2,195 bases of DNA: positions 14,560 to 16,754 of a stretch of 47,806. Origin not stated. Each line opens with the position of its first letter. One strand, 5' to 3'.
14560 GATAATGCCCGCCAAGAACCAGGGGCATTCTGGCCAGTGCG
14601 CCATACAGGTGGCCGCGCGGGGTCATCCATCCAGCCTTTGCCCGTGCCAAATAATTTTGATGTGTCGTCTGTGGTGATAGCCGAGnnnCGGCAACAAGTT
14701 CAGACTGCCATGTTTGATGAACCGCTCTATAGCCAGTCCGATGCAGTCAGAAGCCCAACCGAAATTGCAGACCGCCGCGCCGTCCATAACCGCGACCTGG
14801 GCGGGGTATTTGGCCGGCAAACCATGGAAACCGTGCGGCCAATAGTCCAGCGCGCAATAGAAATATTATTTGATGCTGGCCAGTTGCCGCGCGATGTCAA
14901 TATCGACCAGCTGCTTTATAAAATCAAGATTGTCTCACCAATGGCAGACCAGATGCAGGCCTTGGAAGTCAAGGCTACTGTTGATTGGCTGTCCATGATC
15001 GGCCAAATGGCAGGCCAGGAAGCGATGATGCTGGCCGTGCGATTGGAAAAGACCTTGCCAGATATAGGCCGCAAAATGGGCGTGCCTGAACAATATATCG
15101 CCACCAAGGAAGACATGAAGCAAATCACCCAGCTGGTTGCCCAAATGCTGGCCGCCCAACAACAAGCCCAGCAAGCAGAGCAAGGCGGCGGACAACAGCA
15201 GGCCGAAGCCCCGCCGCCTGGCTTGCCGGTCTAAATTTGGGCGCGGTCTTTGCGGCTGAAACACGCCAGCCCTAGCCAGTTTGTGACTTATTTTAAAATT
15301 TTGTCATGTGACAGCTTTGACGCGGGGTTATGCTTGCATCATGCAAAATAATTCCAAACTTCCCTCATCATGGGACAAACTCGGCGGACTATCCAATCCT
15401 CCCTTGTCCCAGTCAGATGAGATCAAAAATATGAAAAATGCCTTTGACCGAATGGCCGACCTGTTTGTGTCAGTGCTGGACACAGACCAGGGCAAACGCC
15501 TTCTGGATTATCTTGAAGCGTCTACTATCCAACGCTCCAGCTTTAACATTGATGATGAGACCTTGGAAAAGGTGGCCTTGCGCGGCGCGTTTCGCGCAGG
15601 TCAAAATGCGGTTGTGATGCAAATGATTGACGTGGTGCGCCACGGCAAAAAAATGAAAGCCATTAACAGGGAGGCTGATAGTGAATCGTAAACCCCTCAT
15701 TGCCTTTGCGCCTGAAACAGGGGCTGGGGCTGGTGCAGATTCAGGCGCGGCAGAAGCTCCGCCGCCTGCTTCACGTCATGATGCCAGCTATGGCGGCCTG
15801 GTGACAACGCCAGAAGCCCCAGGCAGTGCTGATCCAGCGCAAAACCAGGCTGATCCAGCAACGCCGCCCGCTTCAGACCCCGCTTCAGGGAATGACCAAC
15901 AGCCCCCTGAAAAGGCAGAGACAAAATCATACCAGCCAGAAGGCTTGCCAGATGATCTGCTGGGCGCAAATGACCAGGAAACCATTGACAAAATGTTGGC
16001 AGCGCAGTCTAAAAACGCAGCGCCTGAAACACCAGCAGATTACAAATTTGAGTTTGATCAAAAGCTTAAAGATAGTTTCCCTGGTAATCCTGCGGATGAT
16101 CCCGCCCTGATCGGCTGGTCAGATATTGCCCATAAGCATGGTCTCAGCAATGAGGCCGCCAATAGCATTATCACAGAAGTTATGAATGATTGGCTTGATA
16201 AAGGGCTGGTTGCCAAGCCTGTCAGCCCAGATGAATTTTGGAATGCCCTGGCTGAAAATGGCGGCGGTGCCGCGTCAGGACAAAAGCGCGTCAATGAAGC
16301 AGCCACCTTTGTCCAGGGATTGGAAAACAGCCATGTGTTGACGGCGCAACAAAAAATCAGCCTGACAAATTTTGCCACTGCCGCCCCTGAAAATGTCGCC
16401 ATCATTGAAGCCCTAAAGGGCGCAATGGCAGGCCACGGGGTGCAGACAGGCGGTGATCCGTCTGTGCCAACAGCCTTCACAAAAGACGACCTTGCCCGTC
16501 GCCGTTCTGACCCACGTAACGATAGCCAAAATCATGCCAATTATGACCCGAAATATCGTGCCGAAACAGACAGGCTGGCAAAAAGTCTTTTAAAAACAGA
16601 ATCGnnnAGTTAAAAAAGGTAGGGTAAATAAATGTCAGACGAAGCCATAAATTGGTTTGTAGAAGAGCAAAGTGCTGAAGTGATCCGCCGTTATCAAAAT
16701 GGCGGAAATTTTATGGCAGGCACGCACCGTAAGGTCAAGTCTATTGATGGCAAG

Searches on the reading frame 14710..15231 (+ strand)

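Call 80: search_protein_families(library=pfam, proteins=[window:14710-15231:+], max_evalue=0.01)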
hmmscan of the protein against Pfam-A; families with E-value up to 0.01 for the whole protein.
window:14710-15231:+ (174 aa): 1 family
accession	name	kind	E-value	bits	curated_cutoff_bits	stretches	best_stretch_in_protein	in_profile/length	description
PF12236.14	Head-tail_con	-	2e-16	59.9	27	1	6-129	363-488/489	Bacteriophage head to tail connecting protein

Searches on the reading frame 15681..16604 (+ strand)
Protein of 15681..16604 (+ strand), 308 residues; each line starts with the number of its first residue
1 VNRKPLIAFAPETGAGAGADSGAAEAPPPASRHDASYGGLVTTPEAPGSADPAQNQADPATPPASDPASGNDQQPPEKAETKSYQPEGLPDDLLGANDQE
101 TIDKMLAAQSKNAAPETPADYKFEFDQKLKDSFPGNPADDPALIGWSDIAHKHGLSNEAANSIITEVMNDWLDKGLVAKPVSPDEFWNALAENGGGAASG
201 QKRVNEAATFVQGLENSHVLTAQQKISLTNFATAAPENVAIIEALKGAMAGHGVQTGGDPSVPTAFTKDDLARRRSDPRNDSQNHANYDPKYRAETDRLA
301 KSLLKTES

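Call 6: search_protein_families(library=phrogs, proteins=[window:15681-16604:+], max_evalue=0.001)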
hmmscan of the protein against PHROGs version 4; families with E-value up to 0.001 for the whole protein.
window:15681-16604:+ (308 aa): 0 families

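Call 80: search_protein_families(library=pfam, proteins=[window:15681-16604:+], max_evalue=0.01)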
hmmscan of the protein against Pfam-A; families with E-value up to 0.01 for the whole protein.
window:15681-16604:+ (308 aa): 1 family
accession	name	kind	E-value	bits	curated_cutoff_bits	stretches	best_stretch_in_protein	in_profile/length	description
PF05396.16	Phage_T7_Capsid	-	0.00074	20.4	27.1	1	137-296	30-181/188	Phage T7 capsid assembly protein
